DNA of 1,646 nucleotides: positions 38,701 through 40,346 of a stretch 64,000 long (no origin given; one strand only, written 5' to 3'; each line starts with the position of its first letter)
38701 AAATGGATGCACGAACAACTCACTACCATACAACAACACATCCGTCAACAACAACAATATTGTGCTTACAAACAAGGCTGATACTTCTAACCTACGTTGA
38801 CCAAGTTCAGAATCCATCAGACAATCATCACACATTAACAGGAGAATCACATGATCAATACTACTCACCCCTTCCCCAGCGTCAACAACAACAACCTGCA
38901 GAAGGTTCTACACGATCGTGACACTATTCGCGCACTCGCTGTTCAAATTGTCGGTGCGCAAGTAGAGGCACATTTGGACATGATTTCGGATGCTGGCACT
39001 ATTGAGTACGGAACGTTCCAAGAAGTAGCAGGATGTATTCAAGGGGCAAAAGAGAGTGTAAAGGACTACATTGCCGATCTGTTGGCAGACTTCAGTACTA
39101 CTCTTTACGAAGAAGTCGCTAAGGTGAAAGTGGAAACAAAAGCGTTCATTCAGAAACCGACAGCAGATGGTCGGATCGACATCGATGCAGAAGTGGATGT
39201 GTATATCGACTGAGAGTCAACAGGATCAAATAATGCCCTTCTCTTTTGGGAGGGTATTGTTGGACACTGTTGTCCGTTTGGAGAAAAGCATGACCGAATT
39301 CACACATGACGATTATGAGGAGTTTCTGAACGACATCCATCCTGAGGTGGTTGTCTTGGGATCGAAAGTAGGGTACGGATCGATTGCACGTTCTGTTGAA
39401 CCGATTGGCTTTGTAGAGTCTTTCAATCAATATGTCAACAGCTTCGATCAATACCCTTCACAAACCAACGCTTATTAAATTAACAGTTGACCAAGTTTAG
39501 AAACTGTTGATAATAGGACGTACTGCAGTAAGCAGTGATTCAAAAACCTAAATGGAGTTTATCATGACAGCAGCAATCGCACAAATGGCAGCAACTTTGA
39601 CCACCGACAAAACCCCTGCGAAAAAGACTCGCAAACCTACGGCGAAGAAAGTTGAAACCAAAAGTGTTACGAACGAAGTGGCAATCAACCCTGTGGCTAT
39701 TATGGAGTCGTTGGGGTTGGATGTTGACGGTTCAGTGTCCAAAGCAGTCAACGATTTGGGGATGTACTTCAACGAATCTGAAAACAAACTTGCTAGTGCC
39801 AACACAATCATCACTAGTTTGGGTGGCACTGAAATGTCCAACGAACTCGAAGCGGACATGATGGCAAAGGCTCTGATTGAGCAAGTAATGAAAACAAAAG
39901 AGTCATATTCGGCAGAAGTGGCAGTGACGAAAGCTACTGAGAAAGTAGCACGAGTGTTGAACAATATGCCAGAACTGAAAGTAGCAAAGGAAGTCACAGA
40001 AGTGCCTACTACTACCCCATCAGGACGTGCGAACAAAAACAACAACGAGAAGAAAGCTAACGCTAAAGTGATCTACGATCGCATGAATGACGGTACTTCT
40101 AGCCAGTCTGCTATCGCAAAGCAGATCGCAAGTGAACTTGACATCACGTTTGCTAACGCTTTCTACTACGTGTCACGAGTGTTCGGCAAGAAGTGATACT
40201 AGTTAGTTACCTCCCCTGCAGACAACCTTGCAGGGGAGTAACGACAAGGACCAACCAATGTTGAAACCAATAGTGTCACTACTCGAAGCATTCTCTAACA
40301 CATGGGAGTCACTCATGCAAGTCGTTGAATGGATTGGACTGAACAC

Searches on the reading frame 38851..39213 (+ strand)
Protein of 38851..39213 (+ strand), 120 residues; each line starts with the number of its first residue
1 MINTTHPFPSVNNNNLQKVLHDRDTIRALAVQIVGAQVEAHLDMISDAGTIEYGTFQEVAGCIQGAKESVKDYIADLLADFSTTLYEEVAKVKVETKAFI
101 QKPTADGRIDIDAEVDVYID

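Call 14: search_protein_families(library=phrogs, proteins=[window:38851-39213:+], max_evalue=0.001)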
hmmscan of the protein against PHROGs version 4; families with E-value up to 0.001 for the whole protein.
window:38851-39213:+ (120 aa): 0 families

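Call 52: find_homologous_proteins(query=window:38851-39213:+, max_evalue=0.01)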
Query window:38851-39213:+ (120 aa): 18 proteins with E <= 0.01 among 27 candidates.
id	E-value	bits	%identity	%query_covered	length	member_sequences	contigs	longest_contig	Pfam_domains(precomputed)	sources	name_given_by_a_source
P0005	1.8e-62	226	91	100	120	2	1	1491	-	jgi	jgi:hypothetical protein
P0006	1.6e-59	217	87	100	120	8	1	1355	-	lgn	-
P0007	4.2e-48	180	74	100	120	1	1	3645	-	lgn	-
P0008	1.7e-45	171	72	100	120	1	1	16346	-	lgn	-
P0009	1.7e-44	168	68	100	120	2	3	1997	-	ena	-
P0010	1.3e-41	159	67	100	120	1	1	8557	-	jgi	jgi:hypothetical protein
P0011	2.5e-40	155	66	100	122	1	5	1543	-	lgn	-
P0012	1.6e-39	152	66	100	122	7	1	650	-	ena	-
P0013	3.3e-37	145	67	100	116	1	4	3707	-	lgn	-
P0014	3.3e-34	135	65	99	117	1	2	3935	-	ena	-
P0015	1.2e-33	133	57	98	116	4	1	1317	-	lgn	-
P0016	3.8e-33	132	64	88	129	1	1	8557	-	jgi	jgi:hypothetical protein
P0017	1.1e-32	130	64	98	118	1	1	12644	-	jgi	jgi:hypothetical protein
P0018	1.5e-32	130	58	100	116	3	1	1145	-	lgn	-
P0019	1.3e-31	127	58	99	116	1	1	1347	-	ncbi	-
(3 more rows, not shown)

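Call 53: find_encoding_contigs(protein=P0008, flank=6000, max_places=3)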
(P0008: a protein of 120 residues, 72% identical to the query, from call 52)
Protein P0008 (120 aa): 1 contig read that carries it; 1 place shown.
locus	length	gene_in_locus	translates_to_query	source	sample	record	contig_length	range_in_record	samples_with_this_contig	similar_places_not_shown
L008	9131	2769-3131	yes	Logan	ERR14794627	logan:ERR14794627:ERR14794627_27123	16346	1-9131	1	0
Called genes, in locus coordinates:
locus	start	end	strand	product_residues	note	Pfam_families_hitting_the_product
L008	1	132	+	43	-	?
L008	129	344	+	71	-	PF23835:DUF7205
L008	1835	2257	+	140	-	-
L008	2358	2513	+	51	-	-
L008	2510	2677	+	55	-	-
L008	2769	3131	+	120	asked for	-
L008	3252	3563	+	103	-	-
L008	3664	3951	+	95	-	-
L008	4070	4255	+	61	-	-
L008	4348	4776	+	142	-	-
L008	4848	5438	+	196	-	-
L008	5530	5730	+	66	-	-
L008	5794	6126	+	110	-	-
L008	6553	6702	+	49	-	-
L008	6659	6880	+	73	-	PF11623:NdhS (weak)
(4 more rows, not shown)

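Call 54: find_encoding_contigs(protein=P0010, flank=6000, max_places=3)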
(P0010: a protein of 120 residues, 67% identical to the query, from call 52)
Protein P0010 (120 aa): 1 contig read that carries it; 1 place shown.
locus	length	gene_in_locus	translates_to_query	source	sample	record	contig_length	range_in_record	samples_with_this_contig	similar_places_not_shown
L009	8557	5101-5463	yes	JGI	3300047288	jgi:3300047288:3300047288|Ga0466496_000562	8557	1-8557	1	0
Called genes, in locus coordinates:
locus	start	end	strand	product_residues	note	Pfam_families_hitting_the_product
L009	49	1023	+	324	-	PF06067:DUF932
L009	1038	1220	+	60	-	-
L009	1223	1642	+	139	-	-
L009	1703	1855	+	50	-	-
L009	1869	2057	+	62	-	-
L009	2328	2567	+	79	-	-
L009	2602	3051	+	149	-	-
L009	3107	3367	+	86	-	-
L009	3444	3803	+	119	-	-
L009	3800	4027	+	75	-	-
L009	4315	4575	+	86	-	-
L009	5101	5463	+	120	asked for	-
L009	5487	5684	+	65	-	-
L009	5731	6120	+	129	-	-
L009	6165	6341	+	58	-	-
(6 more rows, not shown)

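Call 55: find_encoding_contigs(protein=P0017, flank=6000, max_places=3)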
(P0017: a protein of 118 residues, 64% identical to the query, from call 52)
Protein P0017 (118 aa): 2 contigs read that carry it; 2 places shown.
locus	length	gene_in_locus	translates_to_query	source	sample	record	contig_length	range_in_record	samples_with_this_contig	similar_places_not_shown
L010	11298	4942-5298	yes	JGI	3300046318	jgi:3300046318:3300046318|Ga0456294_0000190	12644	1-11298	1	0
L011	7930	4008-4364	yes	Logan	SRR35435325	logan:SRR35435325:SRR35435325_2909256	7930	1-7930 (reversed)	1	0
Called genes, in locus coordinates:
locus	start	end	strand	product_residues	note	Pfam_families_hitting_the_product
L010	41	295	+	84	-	-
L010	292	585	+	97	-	-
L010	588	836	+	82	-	-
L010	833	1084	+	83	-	-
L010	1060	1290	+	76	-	-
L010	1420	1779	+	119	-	-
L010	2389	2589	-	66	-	-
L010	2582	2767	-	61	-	-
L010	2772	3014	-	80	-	-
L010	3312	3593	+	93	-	-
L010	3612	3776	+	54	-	-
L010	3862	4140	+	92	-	-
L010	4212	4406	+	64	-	-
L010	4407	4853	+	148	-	-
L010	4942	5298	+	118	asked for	-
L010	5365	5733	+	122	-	-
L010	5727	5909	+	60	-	-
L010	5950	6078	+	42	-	-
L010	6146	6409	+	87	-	-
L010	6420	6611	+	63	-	-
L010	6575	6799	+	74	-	-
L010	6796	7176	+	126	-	-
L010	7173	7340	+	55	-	-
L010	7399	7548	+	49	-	-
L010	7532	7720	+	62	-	-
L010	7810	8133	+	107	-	-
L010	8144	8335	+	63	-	-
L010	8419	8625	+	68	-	-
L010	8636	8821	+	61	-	-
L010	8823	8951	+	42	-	-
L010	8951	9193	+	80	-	-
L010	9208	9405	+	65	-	-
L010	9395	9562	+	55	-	-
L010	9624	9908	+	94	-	-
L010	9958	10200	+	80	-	-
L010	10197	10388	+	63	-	-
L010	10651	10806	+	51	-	-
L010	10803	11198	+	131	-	PF11750:DUF3307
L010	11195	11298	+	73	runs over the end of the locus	-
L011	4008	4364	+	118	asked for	-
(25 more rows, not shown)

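Call 72: find_encoding_contigs(protein=P0007, flank=6000, max_places=3)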
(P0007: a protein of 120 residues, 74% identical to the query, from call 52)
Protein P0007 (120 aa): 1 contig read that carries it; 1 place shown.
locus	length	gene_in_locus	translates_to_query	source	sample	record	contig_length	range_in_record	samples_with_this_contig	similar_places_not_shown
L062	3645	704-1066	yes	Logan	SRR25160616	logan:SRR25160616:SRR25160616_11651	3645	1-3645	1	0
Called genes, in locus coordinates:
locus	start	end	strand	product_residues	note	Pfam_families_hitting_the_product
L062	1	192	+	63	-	?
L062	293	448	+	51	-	-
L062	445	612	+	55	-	-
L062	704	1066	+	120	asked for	-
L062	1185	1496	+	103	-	-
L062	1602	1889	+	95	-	-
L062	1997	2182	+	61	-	-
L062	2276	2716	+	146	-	-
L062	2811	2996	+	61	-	-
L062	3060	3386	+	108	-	-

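Call 73: find_encoding_contigs(protein=P0014, flank=6000, max_places=3)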
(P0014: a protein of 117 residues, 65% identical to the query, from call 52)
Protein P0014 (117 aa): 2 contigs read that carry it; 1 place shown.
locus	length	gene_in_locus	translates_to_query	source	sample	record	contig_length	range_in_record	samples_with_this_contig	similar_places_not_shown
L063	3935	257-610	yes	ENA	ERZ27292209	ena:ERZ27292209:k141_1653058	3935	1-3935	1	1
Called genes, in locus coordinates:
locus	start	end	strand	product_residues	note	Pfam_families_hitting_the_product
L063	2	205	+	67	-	?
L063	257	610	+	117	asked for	-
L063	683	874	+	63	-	-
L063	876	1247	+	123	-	-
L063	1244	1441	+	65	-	-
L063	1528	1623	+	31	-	-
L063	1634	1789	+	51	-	-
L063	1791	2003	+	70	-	-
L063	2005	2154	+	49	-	-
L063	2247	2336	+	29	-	-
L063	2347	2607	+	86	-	-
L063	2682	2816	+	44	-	-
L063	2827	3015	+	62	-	-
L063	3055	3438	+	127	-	-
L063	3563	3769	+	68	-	-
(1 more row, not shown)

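Call 74: find_encoding_contigs(protein=P0009, flank=6000, max_places=3)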
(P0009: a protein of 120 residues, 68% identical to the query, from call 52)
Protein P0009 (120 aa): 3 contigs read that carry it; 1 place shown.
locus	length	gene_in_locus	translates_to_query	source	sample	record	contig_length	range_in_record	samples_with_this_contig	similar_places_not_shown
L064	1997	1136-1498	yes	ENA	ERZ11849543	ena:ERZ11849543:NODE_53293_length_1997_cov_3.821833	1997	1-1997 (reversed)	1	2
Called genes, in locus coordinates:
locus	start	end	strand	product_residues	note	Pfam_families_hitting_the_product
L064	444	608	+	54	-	-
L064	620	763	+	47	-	-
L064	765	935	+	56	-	-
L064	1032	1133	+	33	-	-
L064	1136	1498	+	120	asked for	-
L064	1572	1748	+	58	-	-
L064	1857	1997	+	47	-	?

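Call 78: search_protein_families(library=pfam, proteins=[window:38851-39213:+], max_evalue=0.1)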
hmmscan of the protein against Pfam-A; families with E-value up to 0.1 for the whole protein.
window:38851-39213:+ (120 aa): 0 families

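Call 115: search_solved_structures(query=A7, max_evalue=1)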
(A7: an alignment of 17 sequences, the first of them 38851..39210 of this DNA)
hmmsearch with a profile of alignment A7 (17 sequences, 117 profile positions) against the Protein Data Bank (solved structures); distinct sequences matched with E-value up to 1: 2.
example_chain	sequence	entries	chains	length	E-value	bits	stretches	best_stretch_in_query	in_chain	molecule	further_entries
1zw0_A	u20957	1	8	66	0.3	14.2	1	14-67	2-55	type III secretion protein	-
2p58_A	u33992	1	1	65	0.4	13.8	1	15-73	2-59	Putative type III secretion protein YscE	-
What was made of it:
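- Tried and rejected: The PDB sequence search gave nothing meaningful (call 115).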

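Call 119: predict_structure(alignment_id=A7)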
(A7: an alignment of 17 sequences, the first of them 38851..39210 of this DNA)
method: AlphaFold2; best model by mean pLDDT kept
length: 120 residues; sequences in the alignment: 17
mean_pLDDT: 82.6   pTM: 0.60
mean pLDDT of the five models: 82.6, 81.3, 80.9, 78.3, 78.0
residues with pLDDT >= 90: 28; 70-90: 77; 50-70: 8; < 50: 7
segments of 3 or more residues with pLDDT < 50: 6-10
pLDDT, mean of each block of 10 residues (from residue 1): 47 67 82 86 90 89 90 90 91 88 88 84
secondary structure, 60 per line:
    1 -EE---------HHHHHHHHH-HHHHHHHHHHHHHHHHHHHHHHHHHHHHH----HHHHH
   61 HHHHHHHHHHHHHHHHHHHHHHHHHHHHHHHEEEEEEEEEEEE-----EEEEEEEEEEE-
elements in order: H13-21 H23-51 H56-91 E92-103 E109-119

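Call 121: fold_search(model_id=the predicted structure, library=pdb)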
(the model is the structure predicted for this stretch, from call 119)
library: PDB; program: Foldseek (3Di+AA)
matches with E <= 10: 443; with E <= 0.001: 0
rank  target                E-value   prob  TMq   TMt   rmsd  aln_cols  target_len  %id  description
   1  9hcd_s                2.4e-01  0.11  0.18  0.08  19.0       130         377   13  Mouse mitoribosome large subunit assembly intermediate (with uL16m) bound to MRM3-dimer, DDX28 and the MALSU-L0R8F8-mt (released 2025-06-11)
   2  7aih_Ap               1.2e+00  0.11  0.24  0.16  12.2       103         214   18  The Large subunit of the Kinetoplastid mitochondrial ribosome (released 2021-04-28)
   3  9uwh_s                1.2e+00  0.11  0.27  0.12  17.5       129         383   14  human mitoribosome trapped by retapamulin (released 2025-10-29)
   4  6zm5_s                1.2e+00  0.08  0.23  0.10  19.3       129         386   13  Human mitochondrial ribosome in complex with OXA1L, mRNA, A/A tRNA, P/P tRNA and nascent polypeptide (released 2021-01-13)
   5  4v1a_w                1.2e+00  0.06  0.20  0.09  18.8       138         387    9  Structure of the large subunit of the mammalian mitoribosome, part 2 of 2 (released 2014-10-08)
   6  6v39_R                1.2e+00  0.14  0.17  0.18  14.4        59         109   20  Cryo-EM structure of the Acinetobacter baumannii Ribosome: 70S with P-site tRNA (released 2020-02-05)
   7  9h91_S                1.5e+00  0.12  0.17  0.18  14.4        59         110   19  Cryo-EM structure of the Vibrio natrigens 50S ribosomal subunit in complex with the proline-rich antimicrobial peptide (released 2025-05-21)
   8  8env_A                1.6e+00  0.10  0.22  0.07  23.6       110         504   10  In situ cryo-EM structure of Pseudomonas phage E217 tail baseplate in C6 map (released 2023-07-26)
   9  1la2_A                1.7e+00  0.33  0.16  0.04   4.3        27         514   22  Structural analysis of Saccharomyces cerevisiae myo-inositol phosphate synthase (released 2002-04-10)
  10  1p1h_D                1.7e+00  0.30  0.16  0.05   4.3        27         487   22  Crystal structure of the 1L-myo-inositol/NAD+ complex (released 2003-07-08)
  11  1p1i_B                1.7e+00  0.30  0.16  0.04   4.3        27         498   22  Crystal structure of the NAD+-bound 1L-myo-inositol 1-phosphate synthase (released 2003-07-08)
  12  1p1h_C                1.7e+00  0.30  0.16  0.04   4.3        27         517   22  Crystal structure of the 1L-myo-inositol/NAD+ complex (released 2003-07-08)
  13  4xo2_A                1.7e+00  0.20  0.22  0.43  16.5        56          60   21  crystal structure of GnsA from E.coli (released 2015-06-17)
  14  6hiv_BN               1.7e+00  0.16  0.27  0.17  15.7        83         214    7  Cryo-EM structure of the Trypanosoma brucei mitochondrial ribosome - This entry contains the complete mitoribosome (released 2018-10-03)
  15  3k6r                  1.8e+00  0.47  0.21  0.10   2.7        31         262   19  CRYSTAL STRUCTURE OF putative transferase PH0793 FROM PYROCOCCUS HORIKOSHII (released 2009-10-20)
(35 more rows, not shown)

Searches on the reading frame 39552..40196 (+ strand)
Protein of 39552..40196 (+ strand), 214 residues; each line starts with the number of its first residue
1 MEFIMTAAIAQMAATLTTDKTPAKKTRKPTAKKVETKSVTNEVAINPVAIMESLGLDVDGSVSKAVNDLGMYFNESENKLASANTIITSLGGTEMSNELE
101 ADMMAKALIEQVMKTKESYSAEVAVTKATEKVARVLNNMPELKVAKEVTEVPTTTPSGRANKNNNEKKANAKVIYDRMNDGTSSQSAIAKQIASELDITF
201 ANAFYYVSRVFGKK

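Call 14: search_protein_families(library=phrogs, proteins=[window:39552-40196:+], max_evalue=0.001)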
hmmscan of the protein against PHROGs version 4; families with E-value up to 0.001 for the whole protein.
window:39552-40196:+ (214 aa): 0 families

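Call 18: find_related_loci(query=window:39552-40196:+, collection=viral_contigs, flank=6000)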
Query window:39552-40196:+ (214 aa) in viral_contigs; peptide patterns used: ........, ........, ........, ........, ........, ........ (x = any residue, [..] = any of these).
8 stretches matched a pattern, but none encodes a relative of the query by tblastn (E <= 1e-3).

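Call 78: search_protein_families(library=pfam, proteins=[window:39552-40196:+], max_evalue=0.1)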
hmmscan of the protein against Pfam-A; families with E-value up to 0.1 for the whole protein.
window:39552-40196:+ (214 aa): 0 families
